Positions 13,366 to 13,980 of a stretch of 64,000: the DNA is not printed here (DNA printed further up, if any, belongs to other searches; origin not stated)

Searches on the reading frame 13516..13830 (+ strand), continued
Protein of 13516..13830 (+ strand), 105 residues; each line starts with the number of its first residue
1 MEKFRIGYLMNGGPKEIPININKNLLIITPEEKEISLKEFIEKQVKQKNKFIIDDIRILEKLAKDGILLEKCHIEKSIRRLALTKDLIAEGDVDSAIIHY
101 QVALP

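Call 89: search_protein_families(library=phrogs, alignment_id=A8, max_evalue=0.1)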
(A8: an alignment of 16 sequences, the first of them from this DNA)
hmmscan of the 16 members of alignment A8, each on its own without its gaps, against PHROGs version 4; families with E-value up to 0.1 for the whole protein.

A. member 1, seq(105 aa): 0 families

B. families by the number of members that match (of 16 scanned): 2 families
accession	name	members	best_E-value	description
phrog_18822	-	1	0.013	-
phrog_10036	-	1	0.033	-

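Call 90: search_protein_families(library=ncbifam, alignment_id=A8, max_evalue=0.1)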
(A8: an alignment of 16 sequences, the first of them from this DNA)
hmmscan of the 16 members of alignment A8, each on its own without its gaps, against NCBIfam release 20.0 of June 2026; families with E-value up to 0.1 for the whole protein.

A. member 1, seq(105 aa): 1 family
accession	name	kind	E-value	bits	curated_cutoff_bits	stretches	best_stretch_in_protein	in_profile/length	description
TIGR04234.1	seadorna_RNAP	equivalog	0.017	12.7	150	1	15-69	906-959/1144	RNA-directed RNA polymerase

B. families by the number of members that match (of 16 scanned): 7 families
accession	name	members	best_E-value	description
NF052541.1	NucAsocGapRCau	1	0.0089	nucleoid-associated protein GapR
TIGR04234.1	seadorna_RNAP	1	0.017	RNA-directed RNA polymerase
NF038235.1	retron_Ec48_2TM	1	0.017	retron Ec48 family effector membrane protein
NF047700.1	LIC10415_fam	1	0.042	LIC10415 family protein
TIGR01692.1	HIBADH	1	0.069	3-hydroxyisobutyrate dehydrogenase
NF001533.0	PRK00364.2-4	1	0.07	co-chaperone GroES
NF041002.1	pilin_ComGF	1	0.097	competence type IV pilus minor pilin ComGF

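Call 91: search_protein_families(library=padloc, alignment_id=A8, max_evalue=1)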
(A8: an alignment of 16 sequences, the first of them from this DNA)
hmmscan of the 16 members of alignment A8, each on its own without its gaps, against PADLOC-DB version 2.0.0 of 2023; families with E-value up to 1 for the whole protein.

A. member 1, seq(105 aa): 0 families

B. families by the number of members that match (of 16 scanned): 2 families
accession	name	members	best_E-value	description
PDLC00540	JetA2|JetA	1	0.00046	DUF2397 domain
PDLC02912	2TM_IV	1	0.034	-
